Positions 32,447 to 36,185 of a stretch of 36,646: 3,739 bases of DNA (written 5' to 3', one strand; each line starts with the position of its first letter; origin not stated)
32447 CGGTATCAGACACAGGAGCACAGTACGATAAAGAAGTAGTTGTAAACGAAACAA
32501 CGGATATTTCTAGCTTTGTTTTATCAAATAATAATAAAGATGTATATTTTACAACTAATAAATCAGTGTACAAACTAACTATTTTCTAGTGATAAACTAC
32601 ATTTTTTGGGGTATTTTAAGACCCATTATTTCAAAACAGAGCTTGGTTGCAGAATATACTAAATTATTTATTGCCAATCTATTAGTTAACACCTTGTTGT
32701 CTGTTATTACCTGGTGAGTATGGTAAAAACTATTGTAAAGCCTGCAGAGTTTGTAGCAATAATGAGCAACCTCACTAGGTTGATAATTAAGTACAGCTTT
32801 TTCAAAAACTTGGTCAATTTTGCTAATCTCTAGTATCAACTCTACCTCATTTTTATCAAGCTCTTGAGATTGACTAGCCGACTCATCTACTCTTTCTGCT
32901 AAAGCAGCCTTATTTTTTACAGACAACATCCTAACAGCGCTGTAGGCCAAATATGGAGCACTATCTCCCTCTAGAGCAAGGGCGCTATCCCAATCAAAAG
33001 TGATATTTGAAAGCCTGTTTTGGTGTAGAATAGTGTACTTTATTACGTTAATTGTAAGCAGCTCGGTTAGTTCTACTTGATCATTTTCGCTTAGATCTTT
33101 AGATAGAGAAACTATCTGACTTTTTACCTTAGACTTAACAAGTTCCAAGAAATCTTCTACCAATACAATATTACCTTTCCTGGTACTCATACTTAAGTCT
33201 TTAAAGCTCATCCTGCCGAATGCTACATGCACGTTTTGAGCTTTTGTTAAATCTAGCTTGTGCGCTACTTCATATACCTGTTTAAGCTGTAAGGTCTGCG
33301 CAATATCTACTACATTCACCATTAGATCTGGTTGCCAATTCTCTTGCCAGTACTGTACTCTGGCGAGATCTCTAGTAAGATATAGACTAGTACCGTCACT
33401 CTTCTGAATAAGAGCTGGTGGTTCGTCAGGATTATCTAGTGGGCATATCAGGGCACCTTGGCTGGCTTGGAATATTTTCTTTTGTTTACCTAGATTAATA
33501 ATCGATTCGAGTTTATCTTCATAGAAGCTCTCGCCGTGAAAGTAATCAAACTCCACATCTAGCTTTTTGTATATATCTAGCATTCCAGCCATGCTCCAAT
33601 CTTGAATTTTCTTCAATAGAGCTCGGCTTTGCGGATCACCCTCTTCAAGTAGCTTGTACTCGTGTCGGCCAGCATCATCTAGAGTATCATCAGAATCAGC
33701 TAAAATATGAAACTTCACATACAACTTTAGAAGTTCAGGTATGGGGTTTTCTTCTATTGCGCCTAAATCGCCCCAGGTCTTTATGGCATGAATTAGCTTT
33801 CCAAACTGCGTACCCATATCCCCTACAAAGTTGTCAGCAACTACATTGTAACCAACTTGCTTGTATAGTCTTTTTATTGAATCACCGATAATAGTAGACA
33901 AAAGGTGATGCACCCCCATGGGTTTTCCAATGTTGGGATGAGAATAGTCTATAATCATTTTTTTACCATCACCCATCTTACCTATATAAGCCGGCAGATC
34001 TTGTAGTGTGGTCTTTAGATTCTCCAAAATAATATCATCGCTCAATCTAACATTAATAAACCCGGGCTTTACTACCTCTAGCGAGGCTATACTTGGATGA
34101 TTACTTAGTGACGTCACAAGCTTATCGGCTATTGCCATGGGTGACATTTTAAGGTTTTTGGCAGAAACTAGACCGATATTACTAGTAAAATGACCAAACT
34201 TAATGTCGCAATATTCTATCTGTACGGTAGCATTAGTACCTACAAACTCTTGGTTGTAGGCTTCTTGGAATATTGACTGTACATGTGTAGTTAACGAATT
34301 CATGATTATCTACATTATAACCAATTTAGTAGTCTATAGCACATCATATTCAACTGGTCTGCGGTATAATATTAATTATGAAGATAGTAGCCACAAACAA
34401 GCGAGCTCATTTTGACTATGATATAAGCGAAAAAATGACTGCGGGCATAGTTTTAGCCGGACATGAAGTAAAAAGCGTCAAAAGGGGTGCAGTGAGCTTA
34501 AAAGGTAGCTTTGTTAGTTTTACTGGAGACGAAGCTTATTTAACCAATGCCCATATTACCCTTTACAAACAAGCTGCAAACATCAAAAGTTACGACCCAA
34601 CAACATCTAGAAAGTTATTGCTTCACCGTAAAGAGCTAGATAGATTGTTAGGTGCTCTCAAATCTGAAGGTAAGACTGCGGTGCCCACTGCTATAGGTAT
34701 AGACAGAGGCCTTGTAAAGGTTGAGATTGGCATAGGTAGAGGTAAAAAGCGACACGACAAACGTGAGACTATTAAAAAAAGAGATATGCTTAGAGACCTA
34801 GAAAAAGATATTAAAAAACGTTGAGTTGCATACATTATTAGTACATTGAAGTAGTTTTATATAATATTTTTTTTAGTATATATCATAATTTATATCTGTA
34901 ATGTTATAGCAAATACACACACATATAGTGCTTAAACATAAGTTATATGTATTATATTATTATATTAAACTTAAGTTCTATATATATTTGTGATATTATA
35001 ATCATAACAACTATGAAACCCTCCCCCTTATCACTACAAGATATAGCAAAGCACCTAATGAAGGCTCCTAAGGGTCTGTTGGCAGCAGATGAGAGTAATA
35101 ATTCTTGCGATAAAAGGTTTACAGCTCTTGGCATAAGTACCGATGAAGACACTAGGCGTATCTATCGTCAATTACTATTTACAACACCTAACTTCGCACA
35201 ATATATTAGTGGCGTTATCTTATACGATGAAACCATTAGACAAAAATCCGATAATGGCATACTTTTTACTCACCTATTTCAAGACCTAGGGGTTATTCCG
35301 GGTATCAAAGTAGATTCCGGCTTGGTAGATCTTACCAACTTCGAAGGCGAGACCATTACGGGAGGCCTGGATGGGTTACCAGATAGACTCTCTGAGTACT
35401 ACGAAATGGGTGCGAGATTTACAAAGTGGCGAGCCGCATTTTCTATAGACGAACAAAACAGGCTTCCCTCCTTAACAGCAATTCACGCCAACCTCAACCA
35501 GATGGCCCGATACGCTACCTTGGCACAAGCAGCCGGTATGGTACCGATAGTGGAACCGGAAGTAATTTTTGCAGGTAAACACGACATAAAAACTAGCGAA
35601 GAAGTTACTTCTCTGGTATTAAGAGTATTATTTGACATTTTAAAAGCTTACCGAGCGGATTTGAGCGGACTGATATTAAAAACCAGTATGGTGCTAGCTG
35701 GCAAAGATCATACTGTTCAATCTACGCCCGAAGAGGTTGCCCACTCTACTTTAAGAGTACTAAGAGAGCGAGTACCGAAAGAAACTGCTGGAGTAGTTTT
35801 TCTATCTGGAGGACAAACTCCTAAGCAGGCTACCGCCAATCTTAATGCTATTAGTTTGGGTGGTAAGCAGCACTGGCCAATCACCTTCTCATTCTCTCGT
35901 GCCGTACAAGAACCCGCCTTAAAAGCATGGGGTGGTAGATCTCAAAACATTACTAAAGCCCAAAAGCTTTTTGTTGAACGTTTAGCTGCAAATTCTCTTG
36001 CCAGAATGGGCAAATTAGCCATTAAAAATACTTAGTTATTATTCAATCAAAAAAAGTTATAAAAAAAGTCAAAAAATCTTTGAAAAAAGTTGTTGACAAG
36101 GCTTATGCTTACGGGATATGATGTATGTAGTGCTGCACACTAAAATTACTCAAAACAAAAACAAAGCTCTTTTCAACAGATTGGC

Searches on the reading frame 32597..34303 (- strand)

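Call 19: search_protein_families(library=pfam, proteins=[window:32597-34303:-], max_evalue=0.001)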
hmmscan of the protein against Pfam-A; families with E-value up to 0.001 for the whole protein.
window:32597-34303:- (568 aa): 3 families
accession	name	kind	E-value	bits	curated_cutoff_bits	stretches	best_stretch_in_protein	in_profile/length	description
PF00750.26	tRNA-synt_1d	-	1.1e-69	235.5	23.3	1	109-438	15-349/349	tRNA synthetases class I (R), catalytic domain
PF05746.21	DALR_1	-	5.9e-19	68.7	22.3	1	453-568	2-117/117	DALR anticodon binding domain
PF03485.21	Arg_tRNA_synt_N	-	3.2e-14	53.7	21.5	1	5-87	4-85/85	Arginyl tRNA synthetase N terminal domain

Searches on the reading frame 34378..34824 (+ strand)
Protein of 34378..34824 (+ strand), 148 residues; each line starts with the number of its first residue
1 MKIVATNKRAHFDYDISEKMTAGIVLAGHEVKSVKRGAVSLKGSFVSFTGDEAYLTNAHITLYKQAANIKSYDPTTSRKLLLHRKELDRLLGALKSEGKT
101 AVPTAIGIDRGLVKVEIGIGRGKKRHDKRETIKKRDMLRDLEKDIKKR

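Call 19: search_protein_families(library=pfam, proteins=[window:34378-34824:+], max_evalue=0.001)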
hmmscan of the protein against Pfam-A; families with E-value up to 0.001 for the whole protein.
window:34378-34824:+ (148 aa): 1 family
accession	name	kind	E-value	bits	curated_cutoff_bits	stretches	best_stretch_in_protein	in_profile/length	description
PF01668.23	SmpB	-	4e-50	169.9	27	1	4-146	1-142/143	SmpB protein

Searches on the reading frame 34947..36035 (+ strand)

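Call 19: search_protein_families(library=pfam, proteins=[window:34947-36035:+], max_evalue=0.001)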
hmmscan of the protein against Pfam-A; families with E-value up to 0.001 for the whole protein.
window:34947-36035:+ (362 aa): 1 family
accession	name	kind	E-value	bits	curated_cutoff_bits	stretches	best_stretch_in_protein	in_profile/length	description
PF00274.25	Glycolytic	-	1.1e-114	383.3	22.2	1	30-358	2-330/349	Fructose-bisphosphate aldolase class-I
